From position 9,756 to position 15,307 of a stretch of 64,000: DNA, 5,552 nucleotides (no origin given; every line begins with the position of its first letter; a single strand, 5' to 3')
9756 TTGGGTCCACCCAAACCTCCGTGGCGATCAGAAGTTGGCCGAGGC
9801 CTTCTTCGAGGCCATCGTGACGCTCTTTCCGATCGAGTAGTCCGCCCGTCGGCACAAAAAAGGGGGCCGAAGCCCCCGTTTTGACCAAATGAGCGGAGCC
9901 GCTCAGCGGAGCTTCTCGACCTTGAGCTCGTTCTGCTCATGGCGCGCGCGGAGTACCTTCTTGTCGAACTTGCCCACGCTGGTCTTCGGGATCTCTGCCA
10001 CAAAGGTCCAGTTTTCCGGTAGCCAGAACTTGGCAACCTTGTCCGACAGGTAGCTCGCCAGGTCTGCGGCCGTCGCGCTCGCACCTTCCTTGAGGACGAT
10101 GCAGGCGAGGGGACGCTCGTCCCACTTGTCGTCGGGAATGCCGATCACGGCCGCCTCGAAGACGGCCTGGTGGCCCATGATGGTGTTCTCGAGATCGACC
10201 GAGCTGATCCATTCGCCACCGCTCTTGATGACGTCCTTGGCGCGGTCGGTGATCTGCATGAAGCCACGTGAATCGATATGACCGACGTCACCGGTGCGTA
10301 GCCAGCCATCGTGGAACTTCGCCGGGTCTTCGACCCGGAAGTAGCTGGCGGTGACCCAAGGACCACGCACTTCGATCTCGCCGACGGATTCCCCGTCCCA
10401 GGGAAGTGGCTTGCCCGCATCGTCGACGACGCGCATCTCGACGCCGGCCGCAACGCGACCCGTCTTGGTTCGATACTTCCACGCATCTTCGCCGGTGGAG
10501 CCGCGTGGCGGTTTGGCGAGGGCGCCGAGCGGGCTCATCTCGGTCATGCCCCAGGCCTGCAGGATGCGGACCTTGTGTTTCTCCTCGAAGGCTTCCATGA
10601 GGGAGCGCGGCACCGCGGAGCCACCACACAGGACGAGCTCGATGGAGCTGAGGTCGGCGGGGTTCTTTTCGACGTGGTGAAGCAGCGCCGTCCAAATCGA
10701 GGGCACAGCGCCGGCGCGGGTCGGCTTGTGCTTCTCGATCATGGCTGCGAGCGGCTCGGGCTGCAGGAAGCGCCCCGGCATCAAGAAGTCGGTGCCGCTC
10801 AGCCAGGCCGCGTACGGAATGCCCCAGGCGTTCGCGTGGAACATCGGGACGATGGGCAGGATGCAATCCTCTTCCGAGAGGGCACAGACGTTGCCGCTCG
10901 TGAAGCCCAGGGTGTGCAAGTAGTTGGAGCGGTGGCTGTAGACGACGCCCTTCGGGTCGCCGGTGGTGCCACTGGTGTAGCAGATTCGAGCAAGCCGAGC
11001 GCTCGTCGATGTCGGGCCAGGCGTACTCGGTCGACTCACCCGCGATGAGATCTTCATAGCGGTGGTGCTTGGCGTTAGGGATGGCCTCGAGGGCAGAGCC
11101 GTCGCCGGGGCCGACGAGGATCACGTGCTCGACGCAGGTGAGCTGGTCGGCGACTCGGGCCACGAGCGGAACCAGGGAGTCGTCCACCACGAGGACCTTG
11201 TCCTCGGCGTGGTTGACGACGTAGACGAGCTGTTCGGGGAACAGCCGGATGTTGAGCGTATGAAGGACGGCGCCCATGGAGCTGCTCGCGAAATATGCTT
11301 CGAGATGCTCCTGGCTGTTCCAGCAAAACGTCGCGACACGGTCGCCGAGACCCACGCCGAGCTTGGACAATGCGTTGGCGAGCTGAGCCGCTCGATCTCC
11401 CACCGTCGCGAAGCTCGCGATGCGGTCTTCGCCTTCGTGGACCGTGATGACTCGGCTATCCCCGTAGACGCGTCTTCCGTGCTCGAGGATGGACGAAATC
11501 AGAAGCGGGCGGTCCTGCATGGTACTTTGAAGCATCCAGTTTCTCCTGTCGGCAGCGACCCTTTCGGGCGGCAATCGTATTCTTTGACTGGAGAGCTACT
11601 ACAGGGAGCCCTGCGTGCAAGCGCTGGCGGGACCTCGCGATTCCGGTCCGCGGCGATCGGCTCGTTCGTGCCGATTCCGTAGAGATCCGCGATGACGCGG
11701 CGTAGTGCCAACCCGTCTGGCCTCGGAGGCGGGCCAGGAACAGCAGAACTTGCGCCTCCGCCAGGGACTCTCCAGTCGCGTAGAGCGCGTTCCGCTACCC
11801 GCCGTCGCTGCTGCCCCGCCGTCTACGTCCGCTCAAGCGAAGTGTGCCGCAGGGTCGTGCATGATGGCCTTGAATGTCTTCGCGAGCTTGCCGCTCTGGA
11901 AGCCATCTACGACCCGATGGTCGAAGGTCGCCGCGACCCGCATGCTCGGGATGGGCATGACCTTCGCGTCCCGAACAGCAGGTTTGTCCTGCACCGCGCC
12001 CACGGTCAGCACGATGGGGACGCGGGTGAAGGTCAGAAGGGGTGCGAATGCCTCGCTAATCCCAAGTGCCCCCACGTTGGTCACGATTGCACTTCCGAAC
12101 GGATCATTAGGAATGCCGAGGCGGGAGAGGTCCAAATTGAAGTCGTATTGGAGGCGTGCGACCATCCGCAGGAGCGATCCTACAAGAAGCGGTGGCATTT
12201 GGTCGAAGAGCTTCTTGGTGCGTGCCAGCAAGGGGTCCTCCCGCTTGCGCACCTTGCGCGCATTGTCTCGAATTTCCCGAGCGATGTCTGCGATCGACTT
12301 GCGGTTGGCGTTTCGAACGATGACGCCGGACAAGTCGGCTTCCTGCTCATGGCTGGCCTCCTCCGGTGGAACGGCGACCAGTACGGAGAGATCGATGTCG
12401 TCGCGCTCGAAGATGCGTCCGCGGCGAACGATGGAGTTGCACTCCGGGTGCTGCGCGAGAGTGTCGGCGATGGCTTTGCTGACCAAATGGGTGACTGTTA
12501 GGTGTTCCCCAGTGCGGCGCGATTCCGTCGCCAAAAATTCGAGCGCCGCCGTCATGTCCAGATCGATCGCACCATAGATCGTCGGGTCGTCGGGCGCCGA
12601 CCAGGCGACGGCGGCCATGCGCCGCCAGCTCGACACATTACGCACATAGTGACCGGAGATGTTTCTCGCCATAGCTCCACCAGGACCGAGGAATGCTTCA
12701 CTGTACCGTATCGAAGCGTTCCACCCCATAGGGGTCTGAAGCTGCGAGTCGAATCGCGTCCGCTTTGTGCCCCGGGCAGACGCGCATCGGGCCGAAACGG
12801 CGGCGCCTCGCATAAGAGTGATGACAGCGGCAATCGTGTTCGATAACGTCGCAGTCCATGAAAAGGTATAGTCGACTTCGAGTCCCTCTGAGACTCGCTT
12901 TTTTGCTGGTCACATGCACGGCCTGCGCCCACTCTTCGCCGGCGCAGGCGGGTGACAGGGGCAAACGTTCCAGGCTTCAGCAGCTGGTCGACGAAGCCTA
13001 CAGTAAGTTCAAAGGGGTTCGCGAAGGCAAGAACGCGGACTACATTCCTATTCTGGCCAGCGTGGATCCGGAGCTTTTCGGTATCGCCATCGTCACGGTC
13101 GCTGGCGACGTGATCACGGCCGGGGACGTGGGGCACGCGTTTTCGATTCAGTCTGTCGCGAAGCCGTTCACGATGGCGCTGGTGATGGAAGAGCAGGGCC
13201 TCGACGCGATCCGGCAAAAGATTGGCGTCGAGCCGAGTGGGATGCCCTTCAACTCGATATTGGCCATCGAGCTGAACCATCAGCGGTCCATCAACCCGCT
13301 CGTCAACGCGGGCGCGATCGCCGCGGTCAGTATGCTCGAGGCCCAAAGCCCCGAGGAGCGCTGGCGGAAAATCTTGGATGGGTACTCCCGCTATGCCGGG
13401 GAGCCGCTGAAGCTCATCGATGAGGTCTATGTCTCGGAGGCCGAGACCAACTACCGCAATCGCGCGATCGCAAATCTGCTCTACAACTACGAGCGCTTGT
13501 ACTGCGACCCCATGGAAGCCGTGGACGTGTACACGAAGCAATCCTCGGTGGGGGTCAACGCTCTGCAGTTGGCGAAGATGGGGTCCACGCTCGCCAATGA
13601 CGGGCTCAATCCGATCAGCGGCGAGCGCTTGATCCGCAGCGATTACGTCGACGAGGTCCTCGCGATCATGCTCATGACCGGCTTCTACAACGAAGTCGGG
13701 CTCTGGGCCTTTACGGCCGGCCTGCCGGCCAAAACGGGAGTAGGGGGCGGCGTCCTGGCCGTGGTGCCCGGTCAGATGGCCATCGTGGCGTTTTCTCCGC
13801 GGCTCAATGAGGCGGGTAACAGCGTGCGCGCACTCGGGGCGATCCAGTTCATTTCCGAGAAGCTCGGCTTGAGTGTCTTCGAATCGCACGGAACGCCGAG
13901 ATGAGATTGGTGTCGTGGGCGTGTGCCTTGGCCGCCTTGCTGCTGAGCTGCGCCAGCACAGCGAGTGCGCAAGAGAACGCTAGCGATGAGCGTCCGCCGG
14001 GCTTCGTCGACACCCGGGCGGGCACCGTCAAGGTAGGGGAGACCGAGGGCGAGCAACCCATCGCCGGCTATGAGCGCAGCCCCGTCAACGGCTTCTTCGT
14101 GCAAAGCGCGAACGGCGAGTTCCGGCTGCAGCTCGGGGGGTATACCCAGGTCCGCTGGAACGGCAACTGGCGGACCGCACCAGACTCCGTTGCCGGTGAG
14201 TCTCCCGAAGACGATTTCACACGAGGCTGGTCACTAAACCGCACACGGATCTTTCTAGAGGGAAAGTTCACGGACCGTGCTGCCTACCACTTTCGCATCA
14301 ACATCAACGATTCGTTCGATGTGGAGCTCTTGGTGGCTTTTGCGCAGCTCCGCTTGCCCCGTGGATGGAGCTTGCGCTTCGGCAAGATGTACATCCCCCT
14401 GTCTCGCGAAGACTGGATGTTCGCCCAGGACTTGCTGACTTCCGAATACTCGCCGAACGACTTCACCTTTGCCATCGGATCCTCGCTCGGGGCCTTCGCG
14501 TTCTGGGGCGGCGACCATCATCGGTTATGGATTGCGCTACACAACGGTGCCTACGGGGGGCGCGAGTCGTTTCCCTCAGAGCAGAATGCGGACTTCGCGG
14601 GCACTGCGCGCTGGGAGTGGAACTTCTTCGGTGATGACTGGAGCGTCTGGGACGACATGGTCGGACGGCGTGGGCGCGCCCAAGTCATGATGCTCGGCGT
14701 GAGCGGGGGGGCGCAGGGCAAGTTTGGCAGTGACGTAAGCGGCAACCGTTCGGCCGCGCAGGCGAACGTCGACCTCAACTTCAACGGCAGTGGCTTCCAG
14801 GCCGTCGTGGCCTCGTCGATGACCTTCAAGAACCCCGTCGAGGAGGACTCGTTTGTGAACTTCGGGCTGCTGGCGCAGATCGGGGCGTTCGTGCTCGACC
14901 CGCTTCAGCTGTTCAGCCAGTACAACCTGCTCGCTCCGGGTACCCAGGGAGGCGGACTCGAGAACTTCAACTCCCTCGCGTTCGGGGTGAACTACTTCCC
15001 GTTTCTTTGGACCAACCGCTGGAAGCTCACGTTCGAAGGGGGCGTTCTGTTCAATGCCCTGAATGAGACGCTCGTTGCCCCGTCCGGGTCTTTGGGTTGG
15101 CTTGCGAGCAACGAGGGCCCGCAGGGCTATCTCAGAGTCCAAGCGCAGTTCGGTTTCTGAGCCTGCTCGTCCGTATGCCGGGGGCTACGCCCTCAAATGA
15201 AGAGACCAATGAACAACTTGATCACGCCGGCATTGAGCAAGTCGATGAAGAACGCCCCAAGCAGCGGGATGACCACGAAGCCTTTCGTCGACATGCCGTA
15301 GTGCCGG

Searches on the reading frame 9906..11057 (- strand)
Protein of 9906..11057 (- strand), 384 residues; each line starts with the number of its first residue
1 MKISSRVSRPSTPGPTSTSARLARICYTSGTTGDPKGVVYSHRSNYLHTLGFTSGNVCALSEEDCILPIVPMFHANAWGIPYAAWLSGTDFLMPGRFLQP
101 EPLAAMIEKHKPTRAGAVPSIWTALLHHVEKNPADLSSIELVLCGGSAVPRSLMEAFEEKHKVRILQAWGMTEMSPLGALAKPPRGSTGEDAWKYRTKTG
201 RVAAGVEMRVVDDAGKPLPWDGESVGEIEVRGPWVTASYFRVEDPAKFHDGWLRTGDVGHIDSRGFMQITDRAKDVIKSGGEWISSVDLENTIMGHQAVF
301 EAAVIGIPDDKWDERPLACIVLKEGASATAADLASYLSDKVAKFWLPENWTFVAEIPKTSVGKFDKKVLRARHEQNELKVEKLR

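Call 10: search_protein_families(library=pfam, proteins=[window:9906-11057:-], max_evalue=0.001)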
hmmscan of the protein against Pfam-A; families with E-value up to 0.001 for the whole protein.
window:9906-11057:- (384 aa): 2 families
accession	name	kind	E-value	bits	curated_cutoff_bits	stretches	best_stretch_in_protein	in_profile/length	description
PF00501.34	AMP-binding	-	1.8e-52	178.9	29.9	1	15-240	157-384/384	AMP-binding enzyme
PF13193.12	AMP-binding_C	-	1.8e-17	64.4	24.5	1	289-363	2-76/76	AMP-binding enzyme C-terminal domain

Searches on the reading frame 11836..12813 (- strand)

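Call 10: search_protein_families(library=pfam, proteins=[window:11836-12813:-], max_evalue=0.001)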
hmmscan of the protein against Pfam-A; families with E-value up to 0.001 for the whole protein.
window:11836-12813:- (326 aa): 1 family
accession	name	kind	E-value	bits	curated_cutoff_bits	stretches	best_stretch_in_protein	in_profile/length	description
PF00198.28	2-oxoacid_dh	-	2.7e-27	96.2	23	2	241-323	149-229/232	2-oxoacid dehydrogenases acyltransferase (catalytic domain)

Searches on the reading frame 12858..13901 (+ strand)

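Call 10: search_protein_families(library=pfam, proteins=[window:12858-13901:+], max_evalue=0.001)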
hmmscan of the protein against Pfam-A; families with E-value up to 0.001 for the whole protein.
window:12858-13901:+ (348 aa): 1 family
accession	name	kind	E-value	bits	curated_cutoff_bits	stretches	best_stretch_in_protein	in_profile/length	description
PF04960.20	Glutaminase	-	2.1e-106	355.7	27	1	57-341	1-286/286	Glutaminase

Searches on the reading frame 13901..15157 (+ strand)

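Call 10: search_protein_families(library=pfam, proteins=[window:13901-15157:+], max_evalue=0.001)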
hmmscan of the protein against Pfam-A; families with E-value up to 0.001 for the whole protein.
window:13901-15157:+ (419 aa): 1 family
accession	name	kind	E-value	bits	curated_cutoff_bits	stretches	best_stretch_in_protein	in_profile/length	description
PF07396.17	Porin_O_P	-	1.1e-07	31.8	20.9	1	109-229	26-158/370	Phosphate-selective porin O and P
